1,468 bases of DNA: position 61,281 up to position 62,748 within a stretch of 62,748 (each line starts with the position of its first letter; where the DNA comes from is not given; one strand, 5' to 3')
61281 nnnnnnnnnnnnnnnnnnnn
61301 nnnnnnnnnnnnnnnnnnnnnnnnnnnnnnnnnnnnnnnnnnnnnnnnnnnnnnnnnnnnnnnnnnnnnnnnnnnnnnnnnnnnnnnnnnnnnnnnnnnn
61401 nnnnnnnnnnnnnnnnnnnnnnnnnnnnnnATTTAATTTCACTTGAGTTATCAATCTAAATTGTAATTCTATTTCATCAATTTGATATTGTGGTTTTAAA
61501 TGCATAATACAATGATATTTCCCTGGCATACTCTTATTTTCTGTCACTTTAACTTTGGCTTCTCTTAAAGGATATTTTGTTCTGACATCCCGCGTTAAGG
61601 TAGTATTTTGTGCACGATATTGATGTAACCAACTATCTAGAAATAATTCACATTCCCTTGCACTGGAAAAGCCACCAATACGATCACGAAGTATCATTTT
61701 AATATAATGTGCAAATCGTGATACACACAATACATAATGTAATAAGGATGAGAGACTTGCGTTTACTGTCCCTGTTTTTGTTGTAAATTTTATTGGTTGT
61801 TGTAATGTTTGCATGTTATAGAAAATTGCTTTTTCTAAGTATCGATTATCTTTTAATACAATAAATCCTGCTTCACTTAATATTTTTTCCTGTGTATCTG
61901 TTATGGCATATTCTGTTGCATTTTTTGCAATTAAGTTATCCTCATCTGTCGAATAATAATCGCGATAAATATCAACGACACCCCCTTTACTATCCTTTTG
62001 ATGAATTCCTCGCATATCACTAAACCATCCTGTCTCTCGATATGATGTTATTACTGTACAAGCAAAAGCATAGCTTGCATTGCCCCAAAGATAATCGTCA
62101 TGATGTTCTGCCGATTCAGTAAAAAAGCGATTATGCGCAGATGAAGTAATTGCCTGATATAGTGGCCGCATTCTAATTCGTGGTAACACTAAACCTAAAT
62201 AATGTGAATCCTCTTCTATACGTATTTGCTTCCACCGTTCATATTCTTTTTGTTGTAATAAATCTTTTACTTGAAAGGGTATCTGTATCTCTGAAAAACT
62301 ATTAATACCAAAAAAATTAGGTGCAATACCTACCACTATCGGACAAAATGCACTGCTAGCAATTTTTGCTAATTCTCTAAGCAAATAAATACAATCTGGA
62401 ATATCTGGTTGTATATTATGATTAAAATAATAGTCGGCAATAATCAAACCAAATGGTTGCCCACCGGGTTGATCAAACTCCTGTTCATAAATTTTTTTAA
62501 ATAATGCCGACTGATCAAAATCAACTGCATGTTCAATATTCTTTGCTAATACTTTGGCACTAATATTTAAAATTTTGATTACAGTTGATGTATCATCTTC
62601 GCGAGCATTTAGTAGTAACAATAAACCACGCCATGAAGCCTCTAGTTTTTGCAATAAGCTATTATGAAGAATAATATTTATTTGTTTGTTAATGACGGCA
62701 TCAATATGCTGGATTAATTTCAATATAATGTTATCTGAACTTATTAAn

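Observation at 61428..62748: Two strongly diverged TssC sheath paralogs at opposite ends of the same locus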

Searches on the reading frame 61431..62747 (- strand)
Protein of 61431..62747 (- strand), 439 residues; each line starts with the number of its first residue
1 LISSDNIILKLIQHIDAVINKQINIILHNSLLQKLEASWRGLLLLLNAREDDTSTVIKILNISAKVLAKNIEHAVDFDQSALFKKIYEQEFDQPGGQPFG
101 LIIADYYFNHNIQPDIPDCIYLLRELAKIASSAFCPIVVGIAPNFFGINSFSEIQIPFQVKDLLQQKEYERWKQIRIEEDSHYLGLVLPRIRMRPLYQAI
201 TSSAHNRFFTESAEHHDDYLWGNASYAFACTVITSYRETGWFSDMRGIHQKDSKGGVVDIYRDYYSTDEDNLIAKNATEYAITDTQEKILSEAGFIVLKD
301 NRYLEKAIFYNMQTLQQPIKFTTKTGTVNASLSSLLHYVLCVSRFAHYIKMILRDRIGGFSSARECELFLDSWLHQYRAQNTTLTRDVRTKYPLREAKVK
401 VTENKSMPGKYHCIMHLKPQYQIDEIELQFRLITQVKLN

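Call 7: search_protein_families(library=pfam, proteins=[window:61431-62747:-])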
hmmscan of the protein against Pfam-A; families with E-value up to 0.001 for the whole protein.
window:61431-62747:- (439 aa): 2 families
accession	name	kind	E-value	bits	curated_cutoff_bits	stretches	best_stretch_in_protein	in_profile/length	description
PF05943.17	VipB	-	4.6e-95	318.6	27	1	10-316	2-301/301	EvpB/VC_A0108, tail sheath N-terminal domain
PF18945.5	VipB_2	-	4.1e-37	127.3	27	1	327-435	3-111/112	EvpB/VC_A0108, tail sheath gpW/gp25-like domain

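Call 8: search_protein_families(library=ncbifam, proteins=[window:61431-62747:-])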
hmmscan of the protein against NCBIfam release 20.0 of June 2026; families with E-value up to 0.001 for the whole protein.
window:61431-62747:- (439 aa): 1 family
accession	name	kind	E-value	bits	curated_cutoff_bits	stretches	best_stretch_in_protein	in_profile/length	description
TIGR03355.1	VI_chp_2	equivalog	2.3e-125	419.2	271.5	1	6-436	48-472/473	type VI secretion system contractile sheath large subunit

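Call 9: find_homologous_proteins(query=window:61431-62747:-)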
Query window:61431-62747:- (439 aa): 2361 proteins with E <= 0.001 among 6839 candidates; the best 120 are listed.
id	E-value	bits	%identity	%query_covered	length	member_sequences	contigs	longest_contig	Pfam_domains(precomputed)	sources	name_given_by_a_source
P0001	8.3e-291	982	100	98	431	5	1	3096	PF18945.6,PF05943.18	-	-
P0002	7.3e-190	650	64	99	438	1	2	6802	PF18945.6,PF05943.18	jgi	-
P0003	2.8e-187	641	63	96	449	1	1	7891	PF18945.6,PF05943.18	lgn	-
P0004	3.9e-187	641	61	99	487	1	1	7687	PF18945.6,PF05943.18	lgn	-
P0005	2.9e-186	638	63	99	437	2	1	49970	PF18945.6,PF05943.18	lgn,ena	-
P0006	1.8e-153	530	58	98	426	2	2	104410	PF18945.6,PF05943.18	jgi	-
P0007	1.1e-142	494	48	99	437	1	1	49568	PF18945.6,PF05943.18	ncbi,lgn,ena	-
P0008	6.3e-142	492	49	98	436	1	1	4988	PF18945.6,PF05943.18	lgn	-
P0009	2.5e-137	477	48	99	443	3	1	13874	PF18945.6,PF05943.18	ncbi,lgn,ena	-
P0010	1.1e-136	474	48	100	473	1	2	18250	PF18945.6,PF05943.18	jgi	jgi:type VI secretion system protein ImpD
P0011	4.0e-132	459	46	97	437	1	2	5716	PF18945.6,PF05943.18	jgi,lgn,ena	-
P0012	9.9e-126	438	45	98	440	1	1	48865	PF18945.6,PF05943.18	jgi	jgi:type VI secretion system protein ImpD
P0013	1.1e-124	435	45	97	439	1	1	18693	PF18945.6,PF05943.18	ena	-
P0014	6.0e-123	429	44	99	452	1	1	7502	PF18945.6,PF05943.18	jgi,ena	-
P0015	2.5e-122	427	43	98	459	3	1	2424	PF18945.6,PF05943.18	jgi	jgi:type VI secretion system protein ImpD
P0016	5.1e-122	426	49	83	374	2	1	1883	PF18945.6,PF05943.18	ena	-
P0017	4.9e-120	420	42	99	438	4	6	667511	PF18945.6,PF05943.18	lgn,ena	-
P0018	6.0e-120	419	42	100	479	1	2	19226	PF18945.6,PF05943.18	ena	-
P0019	1.4e-119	418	46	98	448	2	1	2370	PF18945.6,PF05943.18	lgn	-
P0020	1.6e-119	418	43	99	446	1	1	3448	PF18945.6,PF05943.18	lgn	-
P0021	3.0e-119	417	43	100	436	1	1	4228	PF18945.6,PF05943.18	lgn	-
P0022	2.1e-118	414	44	97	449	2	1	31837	PF18945.6,PF05943.18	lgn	-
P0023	1.0e-117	412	43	98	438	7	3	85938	PF18945.6,PF05943.18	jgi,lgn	jgi:type VI secretion system protein ImpD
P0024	2.0e-117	411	43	99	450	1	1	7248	PF18945.6,PF05943.18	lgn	-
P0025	4.1e-117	410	46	98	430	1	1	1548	PF18945.6,PF05943.18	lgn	-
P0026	5.2e-116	406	45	96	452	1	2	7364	PF18945.6,PF05943.18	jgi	jgi:type VI secretion system protein ImpD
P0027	7.2e-115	403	41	98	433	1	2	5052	PF18945.6,PF05943.18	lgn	-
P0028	1.1e-114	402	44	98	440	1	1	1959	PF18945.6,PF05943.18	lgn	-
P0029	1.2e-114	402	42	96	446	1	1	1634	PF18945.6,PF05943.18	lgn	-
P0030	3.6e-114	400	44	99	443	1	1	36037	PF18945.6,PF05943.18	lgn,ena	-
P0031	5.1e-114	400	44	93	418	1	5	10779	PF18945.6,PF05943.18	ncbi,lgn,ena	-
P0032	1.3e-113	398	43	98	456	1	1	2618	PF18945.6,PF05943.18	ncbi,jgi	jgi:type VI secretion system protein ImpD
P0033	1.5e-113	398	45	97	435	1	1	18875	PF18945.6,PF05943.18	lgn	-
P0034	1.8e-113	398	43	97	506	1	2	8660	PF18945.6,PF05943.18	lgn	-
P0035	4.1e-113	397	42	99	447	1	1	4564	PF18945.6,PF05943.18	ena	-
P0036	1.7e-112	395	43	98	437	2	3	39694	PF18945.6,PF05943.18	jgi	jgi:type VI secretion system protein ImpD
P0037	3.5e-112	394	42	95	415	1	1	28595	PF18945.6,PF05943.18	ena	-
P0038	5.2e-112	393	40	99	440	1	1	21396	PF18945.6,PF05943.18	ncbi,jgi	jgi:type VI secretion system protein ImpD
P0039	6.6e-112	393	44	100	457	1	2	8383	PF18945.6,PF05943.18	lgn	-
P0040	9.6e-112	392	44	98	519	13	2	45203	PF18945.6,PF05943.18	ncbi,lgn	-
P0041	1.1e-111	392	41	99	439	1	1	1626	PF18945.6,PF05943.18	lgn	-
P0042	2.7e-111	391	43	98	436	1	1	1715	PF18945.6,PF05943.18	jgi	jgi:type VI secretion system protein ImpD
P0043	3.4e-111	390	43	97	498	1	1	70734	PF18945.6,PF05943.18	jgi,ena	-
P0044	3.9e-111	390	41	99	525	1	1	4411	PF18945.6,PF05943.18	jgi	jgi:type VI secretion system protein ImpD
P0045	4.6e-111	390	42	98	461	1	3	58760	PF18945.6,PF05943.18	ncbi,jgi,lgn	jgi:type VI secretion system protein ImpD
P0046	6.8e-111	389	43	97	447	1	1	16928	PF18945.6,PF05943.18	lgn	-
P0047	1.6e-110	388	44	99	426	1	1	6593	PF18945.6,PF05943.18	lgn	-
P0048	1.9e-110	388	43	98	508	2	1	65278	PF18945.6,PF05943.18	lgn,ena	-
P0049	5.7e-110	386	42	97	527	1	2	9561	PF18945.6,PF05943.18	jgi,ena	-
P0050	6.4e-110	386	43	97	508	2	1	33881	PF18945.6,PF05943.18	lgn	-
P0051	1.2e-109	385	40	97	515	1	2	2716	PF18945.6,PF05943.18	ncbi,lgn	ncbi:MAG: type VI secretion system contractile sheath large subunit [Planctomycetaceae bacterium]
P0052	2.2e-109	384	41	98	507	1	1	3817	PF18945.6,PF05943.18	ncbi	ncbi:MAG: type VI secretion system contractile sheath large subunit [Woeseiaceae bacterium]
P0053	3.2e-109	384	43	97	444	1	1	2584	PF18945.6,PF05943.18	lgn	-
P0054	3.3e-109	384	41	99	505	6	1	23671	PF18945.6,PF05943.18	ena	-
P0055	4.0e-109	384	41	98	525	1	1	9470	PF18945.6,PF05943.18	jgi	jgi:type VI secretion system ImpC/EvpB family protein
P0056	4.4e-109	384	41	98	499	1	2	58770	PF18945.6,PF05943.18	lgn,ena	-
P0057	5.4e-109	383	42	97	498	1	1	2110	PF18945.6,PF05943.18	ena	-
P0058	6.6e-109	383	40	97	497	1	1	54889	PF18945.6,PF05943.18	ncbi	-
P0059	8.7e-109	383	40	99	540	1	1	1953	PF18945.6,PF05943.18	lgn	-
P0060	9.3e-109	382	41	99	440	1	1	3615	PF18945.6,PF05943.18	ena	-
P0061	1.0e-108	382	41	97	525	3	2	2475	PF18945.6,PF05943.18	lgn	-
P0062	1.5e-108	382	43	99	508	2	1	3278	PF18945.6,PF05943.18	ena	-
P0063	1.9e-108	381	41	98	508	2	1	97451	PF18945.6,PF05943.18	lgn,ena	-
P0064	2.0e-108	381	41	98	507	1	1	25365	PF18945.6,PF05943.18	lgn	-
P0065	2.1e-108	381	41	99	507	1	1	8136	PF18945.6,PF05943.18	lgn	-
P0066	2.8e-108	381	42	97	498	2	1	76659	PF18945.6,PF05943.18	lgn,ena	-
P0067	3.0e-108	381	41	97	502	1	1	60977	PF18945.6,PF05943.18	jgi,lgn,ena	-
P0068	3.5e-108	381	42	98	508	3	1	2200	PF18945.6,PF05943.18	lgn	-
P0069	3.8e-108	380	41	97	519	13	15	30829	PF18945.6,PF05943.18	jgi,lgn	-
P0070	4.2e-108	380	43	98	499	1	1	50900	PF18945.6,PF05943.18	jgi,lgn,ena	-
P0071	4.3e-108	380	40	98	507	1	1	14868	PF18945.6,PF05943.18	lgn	-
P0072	5.0e-108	380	41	99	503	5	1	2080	PF18945.6,PF05943.18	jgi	jgi:type VI secretion system ImpC/EvpB family protein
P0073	5.0e-108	380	41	98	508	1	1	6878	PF18945.6,PF05943.18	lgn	-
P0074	7.9e-108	379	43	98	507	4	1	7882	PF18945.6,PF05943.18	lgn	-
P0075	9.3e-108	379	40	97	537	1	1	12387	PF18945.6,PF05943.18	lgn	-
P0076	1.3e-107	379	42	95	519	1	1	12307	PF18945.6,PF05943.18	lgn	-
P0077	1.8e-107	378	41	97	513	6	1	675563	PF18945.6,PF05943.18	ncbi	-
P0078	1.9e-107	378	41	98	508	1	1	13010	PF18945.6,PF05943.18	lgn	-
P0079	2.0e-107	378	40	97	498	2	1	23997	PF18945.6,PF05943.18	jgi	jgi:type VI secretion system protein ImpD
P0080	2.7e-107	378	41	97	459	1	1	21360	PF18945.6,PF05943.18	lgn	-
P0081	2.8e-107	378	40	97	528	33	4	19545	PF18945.6,PF05943.18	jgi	jgi:type VI secretion system protein ImpD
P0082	3.6e-107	377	41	97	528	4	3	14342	PF18945.6,PF05943.18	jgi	jgi:type VI secretion system protein ImpD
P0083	4.2e-107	377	41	97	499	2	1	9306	PF18945.6,PF05943.18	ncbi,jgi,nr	ncbi:MAG: type VI secretion system contractile sheath large subunit [Gammaproteobacteria bacterium]|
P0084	4.2e-107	377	40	98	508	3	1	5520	PF18945.6,PF05943.18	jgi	jgi:type VI secretion system protein ImpD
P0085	4.5e-107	377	41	97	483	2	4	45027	PF18945.6,PF05943.18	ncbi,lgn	-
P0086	4.5e-107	377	41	97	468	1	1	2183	PF18945.6,PF05943.18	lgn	-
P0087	5.0e-107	377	39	97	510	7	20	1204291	PF18945.6,PF05943.18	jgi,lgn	jgi:type VI secretion system protein ImpD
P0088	6.3e-107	376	43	98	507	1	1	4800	PF18945.6,PF05943.18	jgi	jgi:type VI secretion system protein ImpD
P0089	7.6e-107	376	40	99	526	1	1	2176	PF18945.6,PF05943.18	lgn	-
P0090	8.4e-107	376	41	97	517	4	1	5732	PF18945.6,PF05943.18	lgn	-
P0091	1.1e-106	376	41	98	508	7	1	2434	PF18945.6,PF05943.18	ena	-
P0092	1.2e-106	375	42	98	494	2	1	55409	PF18945.6,PF05943.18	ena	-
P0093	1.4e-106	375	42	97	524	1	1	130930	PF18945.6,PF05943.18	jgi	jgi:type VI secretion system protein ImpD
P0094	1.6e-106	375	42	99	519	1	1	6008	PF18945.6,PF05943.18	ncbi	-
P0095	1.8e-106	375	42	98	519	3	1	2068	PF18945.6,PF05943.18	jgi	jgi:type VI secretion system ImpC/EvpB family protein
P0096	2.0e-106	375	40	98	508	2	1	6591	PF18945.6,PF05943.18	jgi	-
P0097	2.1e-106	375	39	98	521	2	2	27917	PF18945.6,PF05943.18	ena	-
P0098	2.2e-106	375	41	99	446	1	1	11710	PF18945.6,PF05943.18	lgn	-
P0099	2.3e-106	375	42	98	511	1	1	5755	PF18945.6,PF05943.18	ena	-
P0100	2.5e-106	374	41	98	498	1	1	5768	PF18945.6,PF05943.18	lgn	-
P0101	2.6e-106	374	43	98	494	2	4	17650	PF18945.6,PF05943.18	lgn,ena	-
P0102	2.7e-106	374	42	98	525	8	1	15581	PF18945.6,PF05943.18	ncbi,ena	-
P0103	2.9e-106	374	41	98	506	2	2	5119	PF18945.6,PF05943.18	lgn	-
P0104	3.2e-106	374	40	97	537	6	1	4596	PF18945.6,PF05943.18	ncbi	-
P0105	3.5e-106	374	40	97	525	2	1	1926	PF18945.6,PF05943.18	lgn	-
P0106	4.5e-106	374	38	98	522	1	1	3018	PF18945.6,PF05943.18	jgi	jgi:type VI secretion system ImpC/EvpB family protein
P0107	5.2e-106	373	39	98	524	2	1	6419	PF18945.6,PF05943.18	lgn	-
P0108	6.0e-106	373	40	98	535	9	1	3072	PF18945.6,PF05943.18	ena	-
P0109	6.8e-106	373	41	99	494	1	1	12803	PF18945.6,PF05943.18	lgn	-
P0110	7.4e-106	373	39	99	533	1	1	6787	PF18945.6,PF05943.18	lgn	-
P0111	7.7e-106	373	40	98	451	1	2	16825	PF18945.6,PF05943.18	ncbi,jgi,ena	jgi:type VI secretion system protein ImpD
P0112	8.0e-106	373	41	97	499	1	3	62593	PF18945.6,PF05943.18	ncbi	-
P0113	1.1e-105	372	40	97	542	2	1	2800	PF18945.6,PF05943.18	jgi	jgi:type VI secretion system ImpC/EvpB family protein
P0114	1.1e-105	372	42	97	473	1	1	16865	PF18945.6,PF05943.18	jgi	jgi:type VI secretion system protein ImpD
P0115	1.2e-105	372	42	98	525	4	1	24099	PF18945.6,PF05943.18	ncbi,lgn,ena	-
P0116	1.2e-105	372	40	99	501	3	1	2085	PF18945.6,PF05943.18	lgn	-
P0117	1.3e-105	372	39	99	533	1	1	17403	PF18945.6,PF05943.18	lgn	-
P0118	1.5e-105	372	40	96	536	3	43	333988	PF18945.6,PF05943.18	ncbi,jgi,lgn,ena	-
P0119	1.6e-105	372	39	97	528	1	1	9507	PF18945.6,PF05943.18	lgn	-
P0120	1.6e-105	372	40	97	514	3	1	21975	PF18945.6,PF05943.18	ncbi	ncbi:MAG: type VI secretion system protein ImpD [Planctomycetota bacterium]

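Call 10: find_encoding_contigs(protein=P0001, flank=10000, max_places=6)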
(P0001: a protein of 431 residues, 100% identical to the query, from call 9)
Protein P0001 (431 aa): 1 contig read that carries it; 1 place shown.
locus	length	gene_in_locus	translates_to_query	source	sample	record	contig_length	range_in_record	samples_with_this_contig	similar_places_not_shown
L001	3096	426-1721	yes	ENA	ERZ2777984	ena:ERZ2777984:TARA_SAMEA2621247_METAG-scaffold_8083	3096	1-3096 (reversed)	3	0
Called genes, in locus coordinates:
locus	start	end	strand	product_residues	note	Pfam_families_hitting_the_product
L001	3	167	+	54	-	?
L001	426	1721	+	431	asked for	PF05943:VipB, PF18945:VipB_2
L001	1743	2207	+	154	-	PF04965:GPW_gp25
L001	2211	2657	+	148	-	-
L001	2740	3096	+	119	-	?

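Call 11: find_encoding_contigs(protein=P0005, flank=10000, max_places=3)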
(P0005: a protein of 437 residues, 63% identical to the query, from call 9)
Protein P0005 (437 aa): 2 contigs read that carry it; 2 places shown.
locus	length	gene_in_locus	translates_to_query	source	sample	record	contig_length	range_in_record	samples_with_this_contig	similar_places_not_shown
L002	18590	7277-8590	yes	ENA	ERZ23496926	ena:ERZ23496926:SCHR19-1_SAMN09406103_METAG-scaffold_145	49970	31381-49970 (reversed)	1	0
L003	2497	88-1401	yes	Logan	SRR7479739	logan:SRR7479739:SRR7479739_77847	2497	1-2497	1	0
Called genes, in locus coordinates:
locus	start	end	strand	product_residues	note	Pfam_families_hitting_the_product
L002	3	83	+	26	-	?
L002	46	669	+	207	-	-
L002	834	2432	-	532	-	-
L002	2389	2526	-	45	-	-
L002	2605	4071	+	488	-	PF02321:OEP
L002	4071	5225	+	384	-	PF00364:Biotin_lipoyl (faint), PF25917:BSH_RND (faint), PF25973:BSH_CzcB (weak), PF25984:BSH_YknX (faint), PF26002:Beta-barrel_AprE (weak), PF25967:RND-MFP_C (weak)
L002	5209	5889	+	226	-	PF02463:SMC_N (faint), PF00005:ABC_tran, PF13304:AAA_21 (faint)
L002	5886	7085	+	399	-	PF12704:MacB_PCD, PF02687:FtsX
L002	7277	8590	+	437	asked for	PF05943:VipB, PF18945:VipB_2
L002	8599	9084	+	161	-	PF04965:GPW_gp25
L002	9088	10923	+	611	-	PF05947:T6SS_TssF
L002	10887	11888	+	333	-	PF06996:T6SS_TssG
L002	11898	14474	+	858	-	PF02861:Clp_N, PF13191:AAA_16, PF23569:NBD_SMAX1 (weak), PF00004:AAA, PF17871:AAA_lid_9, PF07724:AAA_2, PF07728:AAA_5 (weak), PF10431:ClpB_D2-small, +9 more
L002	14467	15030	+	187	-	PF22011:DUF6931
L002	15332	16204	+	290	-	-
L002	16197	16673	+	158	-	PF12790:T6SS-SciN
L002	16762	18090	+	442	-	PF05936:T6SS_VasE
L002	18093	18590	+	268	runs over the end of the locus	PF09850:DotU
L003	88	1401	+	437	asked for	PF05943:VipB, PF18945:VipB_2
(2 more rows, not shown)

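Call 19: search_dna_similar(query=window:61431-62747:-, collection=plasmids, mode=protein, max_rows=30)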
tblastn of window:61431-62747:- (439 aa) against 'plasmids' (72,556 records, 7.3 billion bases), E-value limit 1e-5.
Records with a match: 579; places in all: 700; records where one place covers at least 80% of the query: 577.
Best place of each record, by identity: <60% 579.
By first word of the organism name: Ralstonia 126; Rhizobium 94; Escherichia 75; Campylobacter 38; Cronobacter 21; Leisingera 18; Pantoea 15; Vibrio 15; Burkholderia 14; Enterobacter 13; and 56 more.
By predicted mobility (MOB-suite, as given by PLSDB): non-mobilizable 279; conjugative 164; mobilizable 136.
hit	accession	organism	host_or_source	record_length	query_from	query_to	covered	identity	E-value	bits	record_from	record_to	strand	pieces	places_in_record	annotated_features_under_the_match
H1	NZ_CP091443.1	Pseudoalteromonas sp. CF6-2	sediment,South Sea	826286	1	436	99%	39.0%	3e-102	340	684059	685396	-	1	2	tssC: type VI secretion system contractile sheath large subunit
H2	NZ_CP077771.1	Pseudoalteromonas shioyasakiensis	Haliotis discus hannai,plate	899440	12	436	97%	39.7%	2e-103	344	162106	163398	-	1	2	tssC: type VI secretion system contractile sheath large subunit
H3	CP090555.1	Neorhizobium galegae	Galega,Cell culture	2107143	10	436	97%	38.1%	1e-44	329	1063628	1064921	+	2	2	hypothetical protein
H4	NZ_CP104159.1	Rhizobium sp. CB3060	Leucaena leucocephala,cell culture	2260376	8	436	98%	37.8%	3e-94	318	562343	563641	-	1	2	record has no annotation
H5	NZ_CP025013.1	Rhizobium leguminosarum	Lotus corniculatus,Bacteria culture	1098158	10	436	97%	37.9%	4e-92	311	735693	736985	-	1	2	record has no annotation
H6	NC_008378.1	Rhizobium johnstonii 3841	-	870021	10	436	97%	37.9%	1e-91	310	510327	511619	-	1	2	tssC: type VI secretion system contractile sheath large subunit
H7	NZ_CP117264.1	Rhizobium tumorigenes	Rubus sp.,pure bacterial culture,Aerial ...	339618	10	433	97%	38.2%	3e-95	320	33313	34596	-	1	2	tssC: type VI secretion system contractile sheath large subunit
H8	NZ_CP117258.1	Rhizobium tumorigenes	Rubus sp.,pure bacterial culture,Aerial ...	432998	10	433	97%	38.2%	3e-95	320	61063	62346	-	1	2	tssC: type VI secretion system contractile sheath large subunit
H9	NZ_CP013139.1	Pseudoalteromonas sp. Bsw20308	seawater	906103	10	436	97%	37.9%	1e-99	333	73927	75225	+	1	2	tssC: type VI secretion system contractile sheath large subunit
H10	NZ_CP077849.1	Acinetobacter baumannii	Homo sapiens,Rectal swab_P28_BU14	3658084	4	436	99%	37.3%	6e-94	317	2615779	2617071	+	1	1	none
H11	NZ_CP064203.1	Acinetobacter baumannii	Homo sapiens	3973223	4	436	99%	37.3%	6e-94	317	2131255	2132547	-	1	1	none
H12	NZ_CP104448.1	Acinetobacter baumannii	Homo sapiens,sputum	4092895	4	436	99%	37.3%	6e-94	317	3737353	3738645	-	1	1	none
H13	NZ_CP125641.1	Rhizobium sp. BT03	Phaseolus vulgaris,Pure culture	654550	10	436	97%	37.7%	8e-92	310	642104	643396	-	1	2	tssC: type VI secretion system contractile sheath large subunit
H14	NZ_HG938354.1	Neorhizobium galegae bv. orientalis str. HAMBI 540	Galega orientalis root nodule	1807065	10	436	97%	37.7%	1e-93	316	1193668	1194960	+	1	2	record has no annotation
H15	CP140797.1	Rhizobium beringeri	Trifolium pratense,whole organism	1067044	10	436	97%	37.7%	4e-92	311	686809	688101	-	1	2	tssC: type VI secretion system contractile sheath large subunit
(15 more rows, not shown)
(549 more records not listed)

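Call 21: get_annotated_region(hit=H6, flank=9000)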
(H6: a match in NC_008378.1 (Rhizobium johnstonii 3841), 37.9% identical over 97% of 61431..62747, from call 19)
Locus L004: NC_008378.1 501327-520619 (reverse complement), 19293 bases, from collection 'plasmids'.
description: Rhizobium johnstonii 3841 plasmid pRL12, complete sequence
organism: Rhizobium johnstonii 3841 (NCBI taxid 216596)
taxonomy: Bacteria; Pseudomonadota; Alphaproteobacteria; Hyphomicrobiales; Rhizobiaceae; Rhizobium; Rhizobium johnstonii; Rhizobium johnstonii 3841
host: -; source: -; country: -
typing (MOB-suite, as given by PLSDB): conjugative; relaxase MOBQ; mating-pair formation MPF_T
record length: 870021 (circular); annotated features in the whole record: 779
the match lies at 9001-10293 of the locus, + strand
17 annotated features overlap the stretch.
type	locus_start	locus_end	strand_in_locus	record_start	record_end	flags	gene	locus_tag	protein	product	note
CDS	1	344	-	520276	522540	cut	tssI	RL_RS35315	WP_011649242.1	type VI secretion system tip protein TssI/VgrG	GO:0033103 - protein secretion by the type VI secretion system [Evidence IEA]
CDS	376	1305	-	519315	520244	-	-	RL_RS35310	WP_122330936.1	hypothetical protein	-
CDS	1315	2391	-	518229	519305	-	-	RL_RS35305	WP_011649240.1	hypothetical protein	-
CDS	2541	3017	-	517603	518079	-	-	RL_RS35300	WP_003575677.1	type VI secretion system tube protein Hcp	-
CDS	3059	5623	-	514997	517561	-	tssH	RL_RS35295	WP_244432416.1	type VI secretion system ATPase TssH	GO:0033103 - protein secretion by the type VI secretion system [Evidence IEA]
CDS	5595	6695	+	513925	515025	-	tssA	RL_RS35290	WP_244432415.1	type VI secretion system protein TssA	-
CDS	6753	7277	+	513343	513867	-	tssB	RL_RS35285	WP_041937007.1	type VI secretion system contractile sheath small subunit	GO:0033103 - protein secretion by the type VI secretion system [Evidence IEA]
CDS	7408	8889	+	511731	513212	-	tssC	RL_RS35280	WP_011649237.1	type VI secretion system contractile sheath large subunit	GO:0033103 - protein secretion by the type VI secretion system [Evidence IEA]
CDS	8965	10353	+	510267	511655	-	tssC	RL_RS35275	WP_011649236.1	type VI secretion system contractile sheath large subunit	GO:0033103 - protein secretion by the type VI secretion system [Evidence IEA]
CDS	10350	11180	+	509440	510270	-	-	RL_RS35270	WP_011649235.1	type VI secretion system accessory protein TagJ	-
CDS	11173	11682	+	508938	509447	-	tssE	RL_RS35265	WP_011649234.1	type VI secretion system baseplate subunit TssE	GO:0033103 - protein secretion by the type VI secretion system [Evidence IEA]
CDS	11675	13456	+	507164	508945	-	tssF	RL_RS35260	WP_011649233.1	type VI secretion system baseplate subunit TssF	GO:0033103 - protein secretion by the type VI secretion system [Evidence IEA]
CDS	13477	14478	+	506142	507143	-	tssG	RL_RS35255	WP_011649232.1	type VI secretion system baseplate subunit TssG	GO:0033103 - protein secretion by the type VI secretion system [Evidence IEA]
CDS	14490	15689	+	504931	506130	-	-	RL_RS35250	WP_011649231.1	FHA domain-containing protein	-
CDS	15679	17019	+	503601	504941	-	tssK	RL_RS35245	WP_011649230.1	type VI secretion system baseplate subunit TssK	GO:0033103 - protein secretion by the type VI secretion system [Evidence IEA]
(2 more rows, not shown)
